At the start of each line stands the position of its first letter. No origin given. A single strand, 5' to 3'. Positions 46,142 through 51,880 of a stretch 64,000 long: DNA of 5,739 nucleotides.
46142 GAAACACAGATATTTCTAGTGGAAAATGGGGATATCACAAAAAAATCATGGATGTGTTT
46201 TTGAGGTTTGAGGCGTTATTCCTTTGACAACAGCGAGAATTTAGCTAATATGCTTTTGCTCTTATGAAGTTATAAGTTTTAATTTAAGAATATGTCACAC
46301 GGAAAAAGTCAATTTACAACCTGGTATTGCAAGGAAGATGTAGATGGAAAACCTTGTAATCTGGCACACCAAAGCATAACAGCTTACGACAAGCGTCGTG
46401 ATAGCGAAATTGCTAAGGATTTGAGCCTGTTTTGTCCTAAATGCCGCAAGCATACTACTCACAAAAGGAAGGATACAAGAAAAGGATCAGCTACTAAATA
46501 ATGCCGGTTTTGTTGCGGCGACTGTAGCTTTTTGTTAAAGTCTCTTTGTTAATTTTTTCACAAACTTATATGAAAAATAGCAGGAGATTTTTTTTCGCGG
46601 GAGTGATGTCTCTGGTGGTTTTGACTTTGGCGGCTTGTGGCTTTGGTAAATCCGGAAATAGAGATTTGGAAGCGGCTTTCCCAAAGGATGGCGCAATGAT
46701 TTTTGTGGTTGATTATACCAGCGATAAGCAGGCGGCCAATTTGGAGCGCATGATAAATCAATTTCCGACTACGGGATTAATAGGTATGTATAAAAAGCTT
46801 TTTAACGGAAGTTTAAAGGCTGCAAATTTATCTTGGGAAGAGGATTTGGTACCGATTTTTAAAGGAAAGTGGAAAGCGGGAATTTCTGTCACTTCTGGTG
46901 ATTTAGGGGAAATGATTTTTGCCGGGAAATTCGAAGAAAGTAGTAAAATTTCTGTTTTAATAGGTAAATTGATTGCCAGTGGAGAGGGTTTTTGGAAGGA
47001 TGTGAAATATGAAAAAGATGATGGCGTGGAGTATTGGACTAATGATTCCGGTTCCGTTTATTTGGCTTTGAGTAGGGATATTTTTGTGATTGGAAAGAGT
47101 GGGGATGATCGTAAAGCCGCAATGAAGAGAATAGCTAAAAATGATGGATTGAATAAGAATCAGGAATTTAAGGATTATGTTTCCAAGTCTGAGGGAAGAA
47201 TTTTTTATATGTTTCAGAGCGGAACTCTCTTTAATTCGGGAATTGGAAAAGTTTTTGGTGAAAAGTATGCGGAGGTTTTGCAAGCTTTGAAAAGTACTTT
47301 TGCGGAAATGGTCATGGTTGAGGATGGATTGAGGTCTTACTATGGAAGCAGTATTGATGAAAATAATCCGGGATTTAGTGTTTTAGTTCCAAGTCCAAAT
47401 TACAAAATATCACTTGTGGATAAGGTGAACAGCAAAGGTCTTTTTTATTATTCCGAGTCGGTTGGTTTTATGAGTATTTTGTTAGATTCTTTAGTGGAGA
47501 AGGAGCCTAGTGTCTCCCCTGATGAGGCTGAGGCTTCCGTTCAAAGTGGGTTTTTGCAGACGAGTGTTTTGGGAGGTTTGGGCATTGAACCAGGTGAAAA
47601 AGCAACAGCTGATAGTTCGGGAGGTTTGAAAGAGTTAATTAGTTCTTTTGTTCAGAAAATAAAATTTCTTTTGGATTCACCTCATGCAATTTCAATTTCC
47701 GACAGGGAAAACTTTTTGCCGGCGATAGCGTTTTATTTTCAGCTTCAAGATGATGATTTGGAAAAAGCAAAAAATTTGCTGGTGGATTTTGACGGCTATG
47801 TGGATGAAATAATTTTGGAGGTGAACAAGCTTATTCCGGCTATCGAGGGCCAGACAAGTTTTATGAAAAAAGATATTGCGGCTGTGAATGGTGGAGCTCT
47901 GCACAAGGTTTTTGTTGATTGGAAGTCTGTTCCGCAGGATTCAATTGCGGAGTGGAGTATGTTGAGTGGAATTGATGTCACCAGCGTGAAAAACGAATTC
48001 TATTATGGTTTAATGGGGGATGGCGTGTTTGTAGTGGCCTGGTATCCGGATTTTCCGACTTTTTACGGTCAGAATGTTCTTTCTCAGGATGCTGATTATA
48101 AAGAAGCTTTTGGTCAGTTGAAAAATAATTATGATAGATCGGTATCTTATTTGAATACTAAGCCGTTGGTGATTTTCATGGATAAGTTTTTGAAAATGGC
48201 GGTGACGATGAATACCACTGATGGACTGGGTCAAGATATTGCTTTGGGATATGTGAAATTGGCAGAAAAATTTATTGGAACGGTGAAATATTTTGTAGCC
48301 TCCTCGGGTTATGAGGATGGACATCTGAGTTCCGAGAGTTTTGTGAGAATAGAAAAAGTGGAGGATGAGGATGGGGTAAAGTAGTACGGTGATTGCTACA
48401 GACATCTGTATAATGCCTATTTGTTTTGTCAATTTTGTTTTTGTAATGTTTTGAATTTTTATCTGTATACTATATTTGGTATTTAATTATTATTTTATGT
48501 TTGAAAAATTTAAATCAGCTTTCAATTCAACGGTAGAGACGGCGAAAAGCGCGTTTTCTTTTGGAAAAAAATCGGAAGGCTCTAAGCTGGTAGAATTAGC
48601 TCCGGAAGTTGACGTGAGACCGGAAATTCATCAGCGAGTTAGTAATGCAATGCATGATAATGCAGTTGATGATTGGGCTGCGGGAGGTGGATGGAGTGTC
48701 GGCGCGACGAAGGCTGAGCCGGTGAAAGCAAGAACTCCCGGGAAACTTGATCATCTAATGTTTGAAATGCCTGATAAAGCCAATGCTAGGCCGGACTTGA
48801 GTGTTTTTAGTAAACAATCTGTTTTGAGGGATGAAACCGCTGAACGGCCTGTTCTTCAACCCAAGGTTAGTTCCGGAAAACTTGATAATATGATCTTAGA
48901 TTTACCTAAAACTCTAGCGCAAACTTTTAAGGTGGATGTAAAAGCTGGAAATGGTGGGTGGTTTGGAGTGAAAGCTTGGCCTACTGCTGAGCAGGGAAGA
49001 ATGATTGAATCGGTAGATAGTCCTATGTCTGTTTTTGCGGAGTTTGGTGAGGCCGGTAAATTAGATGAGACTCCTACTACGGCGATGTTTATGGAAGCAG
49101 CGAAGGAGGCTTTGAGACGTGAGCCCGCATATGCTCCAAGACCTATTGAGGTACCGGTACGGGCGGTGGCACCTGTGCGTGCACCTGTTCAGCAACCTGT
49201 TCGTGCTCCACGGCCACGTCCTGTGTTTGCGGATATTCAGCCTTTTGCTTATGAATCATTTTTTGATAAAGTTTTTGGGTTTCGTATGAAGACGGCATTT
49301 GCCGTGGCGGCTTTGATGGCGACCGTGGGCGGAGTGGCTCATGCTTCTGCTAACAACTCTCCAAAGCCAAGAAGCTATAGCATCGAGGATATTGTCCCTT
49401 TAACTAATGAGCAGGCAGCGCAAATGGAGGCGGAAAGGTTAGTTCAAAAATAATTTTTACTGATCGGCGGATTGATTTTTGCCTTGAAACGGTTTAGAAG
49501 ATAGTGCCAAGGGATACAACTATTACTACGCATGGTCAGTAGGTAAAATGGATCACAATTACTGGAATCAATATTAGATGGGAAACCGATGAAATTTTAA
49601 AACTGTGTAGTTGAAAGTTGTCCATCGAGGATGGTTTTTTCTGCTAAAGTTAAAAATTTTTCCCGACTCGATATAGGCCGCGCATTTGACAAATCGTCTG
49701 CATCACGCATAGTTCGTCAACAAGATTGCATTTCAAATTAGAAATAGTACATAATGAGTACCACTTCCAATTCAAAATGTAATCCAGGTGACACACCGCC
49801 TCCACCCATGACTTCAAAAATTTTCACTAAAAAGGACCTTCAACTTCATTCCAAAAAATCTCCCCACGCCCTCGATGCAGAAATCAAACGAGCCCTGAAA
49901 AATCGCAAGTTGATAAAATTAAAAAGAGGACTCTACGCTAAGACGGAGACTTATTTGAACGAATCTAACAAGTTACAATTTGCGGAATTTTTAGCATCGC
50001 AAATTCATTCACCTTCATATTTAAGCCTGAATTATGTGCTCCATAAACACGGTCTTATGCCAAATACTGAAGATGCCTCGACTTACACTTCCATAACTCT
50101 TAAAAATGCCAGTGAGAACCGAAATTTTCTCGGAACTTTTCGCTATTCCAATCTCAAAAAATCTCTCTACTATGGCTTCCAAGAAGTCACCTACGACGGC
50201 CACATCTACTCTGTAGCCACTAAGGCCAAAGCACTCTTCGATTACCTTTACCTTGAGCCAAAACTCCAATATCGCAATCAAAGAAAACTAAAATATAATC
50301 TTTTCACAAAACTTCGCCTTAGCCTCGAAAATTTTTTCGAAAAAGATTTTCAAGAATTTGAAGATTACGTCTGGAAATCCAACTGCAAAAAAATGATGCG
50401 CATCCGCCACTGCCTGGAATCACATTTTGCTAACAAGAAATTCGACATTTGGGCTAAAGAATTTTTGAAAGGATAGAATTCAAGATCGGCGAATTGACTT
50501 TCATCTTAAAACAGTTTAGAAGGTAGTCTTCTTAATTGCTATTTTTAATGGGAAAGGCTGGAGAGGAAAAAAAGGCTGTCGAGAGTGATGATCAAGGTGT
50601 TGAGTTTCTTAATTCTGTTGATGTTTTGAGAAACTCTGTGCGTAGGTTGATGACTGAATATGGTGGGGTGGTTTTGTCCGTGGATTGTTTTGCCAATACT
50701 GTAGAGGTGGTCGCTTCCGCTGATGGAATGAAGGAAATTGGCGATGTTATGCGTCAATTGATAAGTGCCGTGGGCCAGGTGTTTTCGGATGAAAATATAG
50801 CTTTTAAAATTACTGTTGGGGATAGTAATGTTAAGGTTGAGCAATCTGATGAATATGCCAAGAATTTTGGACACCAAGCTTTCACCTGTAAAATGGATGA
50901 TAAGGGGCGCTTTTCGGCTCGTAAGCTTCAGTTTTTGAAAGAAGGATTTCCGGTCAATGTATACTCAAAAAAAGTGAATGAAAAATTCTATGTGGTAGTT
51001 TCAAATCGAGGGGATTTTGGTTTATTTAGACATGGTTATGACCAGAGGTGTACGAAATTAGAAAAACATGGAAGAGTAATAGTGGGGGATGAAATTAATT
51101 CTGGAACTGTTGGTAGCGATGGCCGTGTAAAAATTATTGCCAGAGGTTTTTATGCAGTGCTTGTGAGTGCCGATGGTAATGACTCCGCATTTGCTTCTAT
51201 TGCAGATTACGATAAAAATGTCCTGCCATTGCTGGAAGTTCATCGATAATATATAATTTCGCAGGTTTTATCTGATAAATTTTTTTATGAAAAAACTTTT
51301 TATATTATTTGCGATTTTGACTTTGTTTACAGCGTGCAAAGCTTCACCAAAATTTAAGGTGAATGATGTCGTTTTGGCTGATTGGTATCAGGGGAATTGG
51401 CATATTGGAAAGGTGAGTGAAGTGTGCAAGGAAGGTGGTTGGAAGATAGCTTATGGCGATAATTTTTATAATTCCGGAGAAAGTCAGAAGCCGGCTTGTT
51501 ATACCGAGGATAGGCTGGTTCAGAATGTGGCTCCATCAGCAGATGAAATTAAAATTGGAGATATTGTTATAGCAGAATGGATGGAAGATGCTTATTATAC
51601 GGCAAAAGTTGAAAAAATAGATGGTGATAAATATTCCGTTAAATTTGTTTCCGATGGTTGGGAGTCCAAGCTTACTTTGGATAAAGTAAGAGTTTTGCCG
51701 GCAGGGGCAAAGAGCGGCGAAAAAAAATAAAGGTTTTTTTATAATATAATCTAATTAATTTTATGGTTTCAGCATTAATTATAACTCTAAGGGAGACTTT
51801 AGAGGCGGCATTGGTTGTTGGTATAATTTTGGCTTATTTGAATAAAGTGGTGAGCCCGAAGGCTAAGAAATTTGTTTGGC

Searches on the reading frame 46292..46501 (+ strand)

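Call 79: search_protein_families(library=pfam, proteins=[window:46292-46501:+], max_evalue=0.01)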
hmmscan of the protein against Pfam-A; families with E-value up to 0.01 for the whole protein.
window:46292-46501:+ (69 aa): 3 families
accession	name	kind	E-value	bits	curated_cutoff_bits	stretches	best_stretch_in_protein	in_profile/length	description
PF00471.26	Ribosomal_L33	-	0.00035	21.3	25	1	47-58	33-44/47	Ribosomal protein L33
PF14205.11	Cys_rich_KTR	-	0.0031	17.7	25.5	1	36-56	18-38/54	Cysteine-rich KTR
PF24250.1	HVO_2718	-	0.0031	17.7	30.3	1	13-67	9-60/173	Transcription regulator HVO_2718-like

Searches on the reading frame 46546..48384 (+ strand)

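Call 4: search_protein_families(library=pfam, proteins=[window:46546-48384:+], max_evalue=0.001)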
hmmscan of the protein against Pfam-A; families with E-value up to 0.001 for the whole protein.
window:46546-48384:+ (612 aa): 0 families

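Call 6: search_protein_families(library=ncbifam, proteins=[window:46546-48384:+], max_evalue=0.001)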
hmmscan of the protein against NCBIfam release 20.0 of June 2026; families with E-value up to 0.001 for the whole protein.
window:46546-48384:+ (612 aa): 0 families

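Call 20: search_protein_families(library=pfam, proteins=[window:46546-48384:+], max_evalue=5)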
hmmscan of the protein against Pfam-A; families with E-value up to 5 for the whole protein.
window:46546-48384:+ (612 aa): 2 families
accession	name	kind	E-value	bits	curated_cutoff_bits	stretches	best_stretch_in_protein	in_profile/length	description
PF00702.32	Hydrolase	-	0.025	15.4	26.4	1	186-262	122-181/191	haloacid dehalogenase-like hydrolase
PF20604.3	DUF6798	-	0.25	11.5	26.9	1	453-470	35-54/61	Domain of unknown function (DUF6798)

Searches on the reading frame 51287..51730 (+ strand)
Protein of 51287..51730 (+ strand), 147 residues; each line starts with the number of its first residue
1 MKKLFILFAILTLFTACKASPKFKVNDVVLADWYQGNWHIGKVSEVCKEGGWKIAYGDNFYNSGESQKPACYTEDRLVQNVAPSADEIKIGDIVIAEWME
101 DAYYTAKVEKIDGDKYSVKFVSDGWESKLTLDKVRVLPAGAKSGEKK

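Call 79: search_protein_families(library=pfam, proteins=[window:51287-51730:+], max_evalue=0.01)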
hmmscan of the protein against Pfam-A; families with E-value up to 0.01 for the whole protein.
window:51287-51730:+ (147 aa): 3 families
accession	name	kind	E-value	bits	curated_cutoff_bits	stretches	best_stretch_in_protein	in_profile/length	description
PF05641.18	Agenet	-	0.00035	21.4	27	1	100-126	14-45/61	Agenet domain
PF15057.12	DUF4537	-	0.0017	18.8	27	1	29-138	4-109/120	Domain of unknown function (DUF4537)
PF24680.1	SH3_Hsr9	-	0.0058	16.9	27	0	94-130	2-38/116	Hsr-9 Tudor domain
